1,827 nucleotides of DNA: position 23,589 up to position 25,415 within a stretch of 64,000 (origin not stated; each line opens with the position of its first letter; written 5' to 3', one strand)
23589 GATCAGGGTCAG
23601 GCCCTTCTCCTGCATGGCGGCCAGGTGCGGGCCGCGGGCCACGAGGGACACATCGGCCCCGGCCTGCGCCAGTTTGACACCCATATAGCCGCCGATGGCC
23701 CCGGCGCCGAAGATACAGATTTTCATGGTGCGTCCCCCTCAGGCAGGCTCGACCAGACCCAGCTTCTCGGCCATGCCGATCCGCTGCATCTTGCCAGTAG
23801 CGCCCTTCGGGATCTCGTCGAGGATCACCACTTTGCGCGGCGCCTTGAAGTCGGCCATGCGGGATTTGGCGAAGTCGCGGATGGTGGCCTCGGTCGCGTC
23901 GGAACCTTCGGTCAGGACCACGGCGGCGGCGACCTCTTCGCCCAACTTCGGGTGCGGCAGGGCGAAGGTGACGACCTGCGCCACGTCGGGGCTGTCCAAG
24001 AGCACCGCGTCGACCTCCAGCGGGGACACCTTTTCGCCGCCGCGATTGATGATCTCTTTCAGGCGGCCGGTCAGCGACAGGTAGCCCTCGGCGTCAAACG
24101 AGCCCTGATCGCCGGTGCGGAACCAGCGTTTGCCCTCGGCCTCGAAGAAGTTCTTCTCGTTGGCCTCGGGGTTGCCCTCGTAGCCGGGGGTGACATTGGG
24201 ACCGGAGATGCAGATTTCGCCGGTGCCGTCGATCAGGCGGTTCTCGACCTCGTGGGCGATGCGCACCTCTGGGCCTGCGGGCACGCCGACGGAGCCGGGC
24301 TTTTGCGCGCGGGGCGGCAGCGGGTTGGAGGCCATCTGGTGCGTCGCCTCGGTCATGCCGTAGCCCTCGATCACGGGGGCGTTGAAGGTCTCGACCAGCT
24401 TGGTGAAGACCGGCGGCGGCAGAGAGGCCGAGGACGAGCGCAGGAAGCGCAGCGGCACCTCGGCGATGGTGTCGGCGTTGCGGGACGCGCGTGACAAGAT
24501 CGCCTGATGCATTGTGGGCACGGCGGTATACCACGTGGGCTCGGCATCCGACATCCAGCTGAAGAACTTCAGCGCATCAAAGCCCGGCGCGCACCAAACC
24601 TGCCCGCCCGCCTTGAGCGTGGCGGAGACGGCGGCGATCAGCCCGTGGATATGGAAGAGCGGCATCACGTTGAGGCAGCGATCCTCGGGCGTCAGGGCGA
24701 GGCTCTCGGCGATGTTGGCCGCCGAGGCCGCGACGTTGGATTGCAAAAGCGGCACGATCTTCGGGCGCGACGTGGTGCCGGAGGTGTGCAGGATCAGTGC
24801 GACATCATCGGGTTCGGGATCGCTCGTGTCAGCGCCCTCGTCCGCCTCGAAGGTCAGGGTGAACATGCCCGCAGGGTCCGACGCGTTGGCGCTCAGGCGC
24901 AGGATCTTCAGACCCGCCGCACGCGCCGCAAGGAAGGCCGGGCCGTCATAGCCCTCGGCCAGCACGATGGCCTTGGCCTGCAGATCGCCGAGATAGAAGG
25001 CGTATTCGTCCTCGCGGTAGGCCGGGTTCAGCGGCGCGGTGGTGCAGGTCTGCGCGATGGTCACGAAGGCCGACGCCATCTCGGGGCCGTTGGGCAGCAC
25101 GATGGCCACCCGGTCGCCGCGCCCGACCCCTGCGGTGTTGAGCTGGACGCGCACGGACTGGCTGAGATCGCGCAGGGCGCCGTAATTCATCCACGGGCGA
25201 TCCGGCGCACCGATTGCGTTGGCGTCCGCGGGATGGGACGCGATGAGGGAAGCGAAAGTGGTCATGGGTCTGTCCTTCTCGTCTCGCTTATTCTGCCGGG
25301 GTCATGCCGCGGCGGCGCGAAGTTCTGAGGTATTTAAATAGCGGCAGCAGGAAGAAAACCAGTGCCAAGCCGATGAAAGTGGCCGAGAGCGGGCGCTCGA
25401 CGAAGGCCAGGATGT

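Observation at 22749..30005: ScfR-type acyl-CoA-responsive regulator divergent from a tctCBA / acyl-CoA synthetase / PanE-like reductase operon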

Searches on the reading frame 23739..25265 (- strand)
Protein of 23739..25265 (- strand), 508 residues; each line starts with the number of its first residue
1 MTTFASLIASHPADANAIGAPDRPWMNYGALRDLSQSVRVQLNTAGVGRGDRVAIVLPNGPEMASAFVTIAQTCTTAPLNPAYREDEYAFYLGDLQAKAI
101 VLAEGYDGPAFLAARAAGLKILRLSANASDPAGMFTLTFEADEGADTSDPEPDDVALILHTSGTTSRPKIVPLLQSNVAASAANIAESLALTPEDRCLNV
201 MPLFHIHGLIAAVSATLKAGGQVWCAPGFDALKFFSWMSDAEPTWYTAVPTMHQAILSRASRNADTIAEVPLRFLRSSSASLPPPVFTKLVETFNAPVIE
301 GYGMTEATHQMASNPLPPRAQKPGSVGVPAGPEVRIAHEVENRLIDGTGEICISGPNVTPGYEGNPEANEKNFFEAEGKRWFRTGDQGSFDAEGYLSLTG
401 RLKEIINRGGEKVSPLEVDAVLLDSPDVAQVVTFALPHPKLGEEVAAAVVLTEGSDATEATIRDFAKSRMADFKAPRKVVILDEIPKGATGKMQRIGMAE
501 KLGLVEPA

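Call 3: search_protein_families(library=pfam, proteins=[window:23739-25265:-])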
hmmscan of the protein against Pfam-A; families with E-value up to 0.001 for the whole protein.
window:23739-25265:- (508 aa): 2 families
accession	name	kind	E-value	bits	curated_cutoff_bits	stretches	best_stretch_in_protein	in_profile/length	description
PF00501.34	AMP-binding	-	1.1e-66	225.7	29.9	1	10-362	7-383/384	AMP-binding enzyme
PF13193.12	AMP-binding_C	-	8.4e-16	59.1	24.5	1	417-492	1-76/76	AMP-binding enzyme C-terminal domain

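Call 4: search_protein_families(library=ncbifam, proteins=[window:23739-25265:-])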
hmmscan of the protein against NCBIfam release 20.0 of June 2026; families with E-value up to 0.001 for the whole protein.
window:23739-25265:- (508 aa): 106 families (the best 25 are shown)
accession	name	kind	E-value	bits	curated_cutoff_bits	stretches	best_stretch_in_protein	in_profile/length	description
NF004511.1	PRK05852.1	equivalog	3.5e-120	402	650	1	10-501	11-503/505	FadD7 family fatty acid--CoA ligase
NF004837.0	PRK06187.1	subfamily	4e-84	282.8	476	1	14-499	23-519/531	long-chain-fatty-acid--CoA ligase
NF005702.0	PRK07514.1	subfamily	1.1e-81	274.8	558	1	6-495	8-493/506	malonyl-CoA synthase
NF004114.0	PRK05605.1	equivalog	5.6e-81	272.6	766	2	143-502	211-569/575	long-chain-fatty-acid--CoA ligase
NF006181.0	PRK08314.1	subfamily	1.5e-79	267.8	705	2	138-494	189-546/563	long-chain-fatty-acid--CoA ligase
NF005714.0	PRK07529.1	subfamily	1.9e-70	237.9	632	1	142-495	207-569/640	acyl-CoA synthetase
NF009233.0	PRK12583.1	subfamily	4.4e-67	226.7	832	2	151-500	199-548/558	fatty acid CoA ligase family protein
NF005801.1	PRK07656.1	equivalog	9.1e-67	225.8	657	1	9-493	11-494/500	FadD3 family acyl-CoA ligase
NF005307.0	PRK06839.1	equivalog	1.2e-65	222.1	748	1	25-500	27-491/496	o-succinylbenzoate--CoA ligase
NF005858.0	PRK07787.1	subfamily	1.3e-63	215.1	575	1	46-495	42-465/471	acyl-CoA synthetase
NF002966.0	PRK03640.1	equivalog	3.2e-63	214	556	1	26-499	28-477/483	o-succinylbenzoate--CoA ligase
NF004808.0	PRK06155.1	equivalog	6.2e-63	212.9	722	1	25-500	46-520/542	ATP-dependent acyl-CoA ligase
NF052580.1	Str24CoAsynCasG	equivalog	1.9e-62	211.3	750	1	43-496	84-544/548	steroid-24-oyl-CoA synthetase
NF052269.1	Staph_lig_FadD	equivalog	7.3e-62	209.3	650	1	28-499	30-490/499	long-chain-fatty-acid--CoA ligase FadD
NF006572.0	PRK09088.1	equivalog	1.1e-61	209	696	1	27-501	30-486/491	acyl-CoA synthetase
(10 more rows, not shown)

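Call 23: search_solved_structures(query=window:23739-25265:-, max_evalue=1e-30)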
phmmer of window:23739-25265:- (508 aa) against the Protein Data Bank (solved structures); distinct sequences matched with E-value up to 1e-30: 64 (the best 60 are shown).
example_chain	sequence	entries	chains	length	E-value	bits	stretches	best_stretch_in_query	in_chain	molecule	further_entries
5ie0_A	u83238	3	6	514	3.8e-124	419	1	14-499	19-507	Oxalate--CoA ligase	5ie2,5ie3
6qjz_A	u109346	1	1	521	2.7e-115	389.8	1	26-500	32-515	oxalyl CoA-synthetase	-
8aff_A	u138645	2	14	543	5.1e-107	362.6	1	153-501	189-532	Oxalate--CoA ligase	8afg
8atd_C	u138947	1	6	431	1.7e-77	265.2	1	153-405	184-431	Oxalate--CoA ligase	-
4fuq_A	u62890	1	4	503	1.1e-55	193.3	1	41-498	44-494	Malonyl CoA synthetase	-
4fut_A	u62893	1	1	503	7.8e-55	190.5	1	41-497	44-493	Malonyl CoA synthetase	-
4gxq_A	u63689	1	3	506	9.3e-55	190.2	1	41-497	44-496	Malonyl CoA synthetase, Benzoate-CoA ligase Chimeric protein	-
4gxr_A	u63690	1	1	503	6.8e-54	187.4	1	41-497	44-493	Malonyl CoA synthetase, Benzoate-CoA ligase Chimeric protein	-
3r44_A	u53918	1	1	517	1.3e-51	179.8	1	26-502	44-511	fatty acyl CoA synthetase FADD13 (FATTY-ACYL-CoA SYNTHETASE)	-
8weu_A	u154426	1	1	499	4.7e-51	178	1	41-504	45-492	Fatty-acyl-CoA synthase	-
8wev_A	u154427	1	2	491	1.5e-50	176.4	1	41-495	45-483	Feruloyl-CoA Synthetase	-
3a9u_A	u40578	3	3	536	3.4e-46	162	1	28-503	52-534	4-coumarate--CoA ligase | 4-coumarate:CoA ligase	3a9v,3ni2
5u95_A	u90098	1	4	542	3.5e-45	158.6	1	26-503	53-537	4-coumarate--CoA ligase 2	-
5bsm_A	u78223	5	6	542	6.5e-45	157.7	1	26-503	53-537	4-coumarate--CoA ligase 2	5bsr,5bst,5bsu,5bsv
5bsw_A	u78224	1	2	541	7.3e-45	157.6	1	26-503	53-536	4-coumarate--CoA ligase 2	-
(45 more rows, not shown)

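Call 38: search_solved_structures(query=window:23739-25265:-, max_evalue=1e-100, show_alignments=2)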
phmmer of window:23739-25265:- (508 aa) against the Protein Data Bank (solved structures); distinct sequences matched with E-value up to 1e-100: 3.
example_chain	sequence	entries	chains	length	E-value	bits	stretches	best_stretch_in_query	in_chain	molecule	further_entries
5ie0_A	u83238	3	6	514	3.8e-124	419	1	14-499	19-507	Oxalate--CoA ligase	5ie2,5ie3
6qjz_A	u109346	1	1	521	2.7e-115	389.8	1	26-500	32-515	oxalyl CoA-synthetase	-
8aff_A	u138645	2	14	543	5.1e-107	362.6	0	153-501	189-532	Oxalate--CoA ligase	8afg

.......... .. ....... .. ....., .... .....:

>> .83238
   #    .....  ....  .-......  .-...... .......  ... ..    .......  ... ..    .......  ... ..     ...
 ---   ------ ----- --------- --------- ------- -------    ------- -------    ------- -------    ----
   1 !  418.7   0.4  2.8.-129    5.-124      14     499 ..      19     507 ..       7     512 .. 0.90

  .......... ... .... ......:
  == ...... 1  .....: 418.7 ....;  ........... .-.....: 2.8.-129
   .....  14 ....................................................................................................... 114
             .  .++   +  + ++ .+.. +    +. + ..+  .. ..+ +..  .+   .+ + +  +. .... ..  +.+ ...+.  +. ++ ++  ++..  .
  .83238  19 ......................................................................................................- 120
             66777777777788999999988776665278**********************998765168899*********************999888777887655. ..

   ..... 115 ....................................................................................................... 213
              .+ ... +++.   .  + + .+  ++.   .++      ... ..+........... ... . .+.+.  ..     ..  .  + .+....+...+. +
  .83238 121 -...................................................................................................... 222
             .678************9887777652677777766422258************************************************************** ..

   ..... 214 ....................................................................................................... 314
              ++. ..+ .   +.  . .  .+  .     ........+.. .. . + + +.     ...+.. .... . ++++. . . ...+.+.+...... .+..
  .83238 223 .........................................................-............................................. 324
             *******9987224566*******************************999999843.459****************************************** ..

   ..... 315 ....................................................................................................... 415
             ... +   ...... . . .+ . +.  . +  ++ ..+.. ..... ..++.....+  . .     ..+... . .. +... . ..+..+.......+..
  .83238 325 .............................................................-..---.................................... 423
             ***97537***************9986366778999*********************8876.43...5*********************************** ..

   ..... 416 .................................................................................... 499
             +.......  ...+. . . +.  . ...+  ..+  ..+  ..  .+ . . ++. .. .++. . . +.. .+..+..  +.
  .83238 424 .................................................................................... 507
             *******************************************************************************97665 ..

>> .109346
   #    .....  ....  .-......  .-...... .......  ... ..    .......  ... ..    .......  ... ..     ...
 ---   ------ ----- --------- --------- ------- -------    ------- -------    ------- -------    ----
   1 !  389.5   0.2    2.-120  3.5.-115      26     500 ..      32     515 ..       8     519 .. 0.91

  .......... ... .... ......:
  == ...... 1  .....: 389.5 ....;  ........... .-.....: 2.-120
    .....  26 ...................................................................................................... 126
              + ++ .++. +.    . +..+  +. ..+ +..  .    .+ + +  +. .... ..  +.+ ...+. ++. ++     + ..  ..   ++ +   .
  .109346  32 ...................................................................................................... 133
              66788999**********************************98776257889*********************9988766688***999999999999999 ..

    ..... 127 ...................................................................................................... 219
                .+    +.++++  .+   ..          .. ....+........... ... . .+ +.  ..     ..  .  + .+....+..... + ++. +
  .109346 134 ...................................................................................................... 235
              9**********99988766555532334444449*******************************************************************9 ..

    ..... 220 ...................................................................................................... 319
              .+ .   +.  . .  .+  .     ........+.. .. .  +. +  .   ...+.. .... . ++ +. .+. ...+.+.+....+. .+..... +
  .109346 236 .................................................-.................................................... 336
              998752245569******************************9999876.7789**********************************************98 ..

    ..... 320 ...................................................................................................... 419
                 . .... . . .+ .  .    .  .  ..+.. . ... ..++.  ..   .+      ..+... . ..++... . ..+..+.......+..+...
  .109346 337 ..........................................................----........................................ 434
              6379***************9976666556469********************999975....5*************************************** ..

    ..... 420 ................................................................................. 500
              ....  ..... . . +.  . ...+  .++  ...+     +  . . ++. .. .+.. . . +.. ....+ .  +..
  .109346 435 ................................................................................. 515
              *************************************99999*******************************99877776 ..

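Call 66: search_dna_similar(query=window:23739-25265:-, collection=plasmids, mode=protein, max_rows=25, max_evalue=1e-60)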
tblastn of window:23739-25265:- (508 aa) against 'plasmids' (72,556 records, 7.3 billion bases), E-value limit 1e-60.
Records with a match: 24; places in all: 25; records where one place covers at least 80% of the query: 23.
Best place of each record, by identity: 60-80% 1; <60% 23.
By first word of the organism name: Rhodococcus 4; Paracoccus 3; Rhodobacteraceae 2; Streptomyces 2; Methylobacterium 1; Sphingobium 1; Gemmobacter 1; Tsukamurella 1; Paraburkholderia 1; Ruegeria 1; and 7 more.
By predicted mobility (MOB-suite, as given by PLSDB): non-mobilizable 20; mobilizable 2; conjugative 2.
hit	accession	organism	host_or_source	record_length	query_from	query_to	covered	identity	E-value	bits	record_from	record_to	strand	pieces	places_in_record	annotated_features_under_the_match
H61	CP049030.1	Rhodobacteraceae bacterium SC52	Apostichopus japonicus,pure ...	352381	2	504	99%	72.5%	0e+0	701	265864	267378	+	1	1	AMP-binding protein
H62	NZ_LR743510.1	Methylobacterium bullatum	-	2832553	6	504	98%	59.3%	8e-176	555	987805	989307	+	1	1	none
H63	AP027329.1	Sphingobium sp. TomTYG64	-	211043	14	506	97%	38.2%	2e-89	306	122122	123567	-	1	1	hypothetical protein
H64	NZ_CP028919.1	Gemmobacter aquarius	Whole organism,fresh water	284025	27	499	93%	38.5%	2e-87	301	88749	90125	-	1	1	AMP-binding protein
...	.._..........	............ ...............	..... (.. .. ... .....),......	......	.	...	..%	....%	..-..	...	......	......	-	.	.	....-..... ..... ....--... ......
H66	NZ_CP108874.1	Streptomyces sp. NBC_00826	-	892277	14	507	97%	35.7%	2e-64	234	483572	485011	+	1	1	AMP-binding protein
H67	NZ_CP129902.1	Rhodococcus ruber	soil,bacterial genome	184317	9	495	96%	36.1%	9e-62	226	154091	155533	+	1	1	long-chain fatty acid--CoA ligase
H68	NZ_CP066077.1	Paraburkholderia ginsengisoli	-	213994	3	502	98%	34.7%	2e-69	248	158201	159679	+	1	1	AMP-binding protein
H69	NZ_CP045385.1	Ruegeria sp. THAF33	pure culture,Surface of a polyethylene ...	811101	19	495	94%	36.0%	1e-71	255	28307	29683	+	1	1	AMP-binding protein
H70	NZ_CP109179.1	Streptomyces sp. NBC_01717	-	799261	26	495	93%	35.8%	9e-68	244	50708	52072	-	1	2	long-chain fatty acid--CoA ligase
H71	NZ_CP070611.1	Rhodococcus koreensis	cell culture,rhizosphere of apple ...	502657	22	495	93%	35.0%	3e-64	233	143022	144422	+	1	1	long-chain fatty acid--CoA ligase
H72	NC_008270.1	Rhodococcus jostii RHA1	-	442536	22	495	93%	35.0%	1e-63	231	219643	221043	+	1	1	long-chain fatty acid--CoA ligase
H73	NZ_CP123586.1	Alisedimentitalea scapharcae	Anadara broughtonii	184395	23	498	94%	34.8%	4e-68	245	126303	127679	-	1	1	AMP-binding protein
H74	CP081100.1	Rhodobacteraceae bacterium M382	-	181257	23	498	94%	34.8%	8e-68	244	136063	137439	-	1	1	AMP-binding protein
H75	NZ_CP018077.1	Sulfitobacter alexandrii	Alexandrium minutum,cell culture,cell ...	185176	24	495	93%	34.8%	2e-64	234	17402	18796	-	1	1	AMP-binding protein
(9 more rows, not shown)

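Call 68: get_annotated_region(hit=H61, flank=8000)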
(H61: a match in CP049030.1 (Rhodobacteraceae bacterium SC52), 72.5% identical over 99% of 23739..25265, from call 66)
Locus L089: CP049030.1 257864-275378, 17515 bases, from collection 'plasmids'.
description: Rhodobacteraceae bacterium SC52 plasmid pSC52_2, complete sequence
organism: Rhodobacteraceae bacterium SC52 (NCBI taxid 2745590)
taxonomy: Bacteria; Pseudomonadota; Alphaproteobacteria; Rhodobacterales; Paracoccaceae; ; Rhodobacteraceae bacterium SC52
host: -; source: Apostichopus japonicus,pure culture,Intestine content; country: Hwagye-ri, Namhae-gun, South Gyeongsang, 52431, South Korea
typing (MOB-suite, as given by PLSDB): mobilizable; relaxase MOBP,MOBP
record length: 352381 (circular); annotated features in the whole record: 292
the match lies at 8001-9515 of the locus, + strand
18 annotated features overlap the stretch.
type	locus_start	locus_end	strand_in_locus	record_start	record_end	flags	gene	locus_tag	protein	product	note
CDS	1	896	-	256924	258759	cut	-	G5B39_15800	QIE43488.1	DUF4384 domain-containing protein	-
CDS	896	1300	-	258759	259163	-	-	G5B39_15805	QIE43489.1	biopolymer transporter ExbD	-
CDS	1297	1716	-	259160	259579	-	-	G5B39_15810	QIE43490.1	biopolymer transporter ExbD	-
CDS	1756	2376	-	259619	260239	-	-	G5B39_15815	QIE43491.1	MotA/TolQ/ExbB proton channel family protein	-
CDS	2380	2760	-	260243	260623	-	-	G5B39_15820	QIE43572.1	hypothetical protein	-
CDS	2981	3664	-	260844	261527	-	-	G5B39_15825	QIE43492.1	fumarylacetoacetate hydrolase family protein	-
CDS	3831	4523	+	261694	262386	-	-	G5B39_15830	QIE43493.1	FadR family transcriptional regulator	-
CDS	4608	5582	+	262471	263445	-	-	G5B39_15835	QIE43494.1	ABC transporter substrate-binding protein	-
CDS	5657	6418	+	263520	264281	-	-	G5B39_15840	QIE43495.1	ABC transporter permease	-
CDS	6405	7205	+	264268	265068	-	-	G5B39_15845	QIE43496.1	ABC transporter ATP-binding protein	-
CDS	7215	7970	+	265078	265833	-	-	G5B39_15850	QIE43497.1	ABC transporter permease subunit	-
CDS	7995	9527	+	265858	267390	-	-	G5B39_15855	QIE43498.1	AMP-binding protein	-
CDS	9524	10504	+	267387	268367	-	-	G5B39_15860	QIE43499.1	2-dehydropantoate 2-reductase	-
CDS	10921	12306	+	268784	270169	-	-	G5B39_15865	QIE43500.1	glutamate decarboxylase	-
CDS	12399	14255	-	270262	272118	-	-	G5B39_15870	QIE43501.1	ATP-binding cassette domain-containing protein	-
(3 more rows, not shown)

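Call 75: get_annotated_region(hit=H62, flank=12000)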
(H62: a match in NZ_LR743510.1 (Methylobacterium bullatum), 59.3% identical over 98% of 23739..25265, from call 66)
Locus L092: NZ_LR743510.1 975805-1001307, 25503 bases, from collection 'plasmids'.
description: Methylobacterium bullatum isolate mbul2 plasmid 1
organism: Methylobacterium bullatum (NCBI taxid 570505)
taxonomy: Bacteria; Pseudomonadota; Alphaproteobacteria; Hyphomicrobiales; Methylobacteriaceae; Methylobacterium; Methylobacterium bullatum
host: -; source: -; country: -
typing (MOB-suite, as given by PLSDB): non-mobilizable
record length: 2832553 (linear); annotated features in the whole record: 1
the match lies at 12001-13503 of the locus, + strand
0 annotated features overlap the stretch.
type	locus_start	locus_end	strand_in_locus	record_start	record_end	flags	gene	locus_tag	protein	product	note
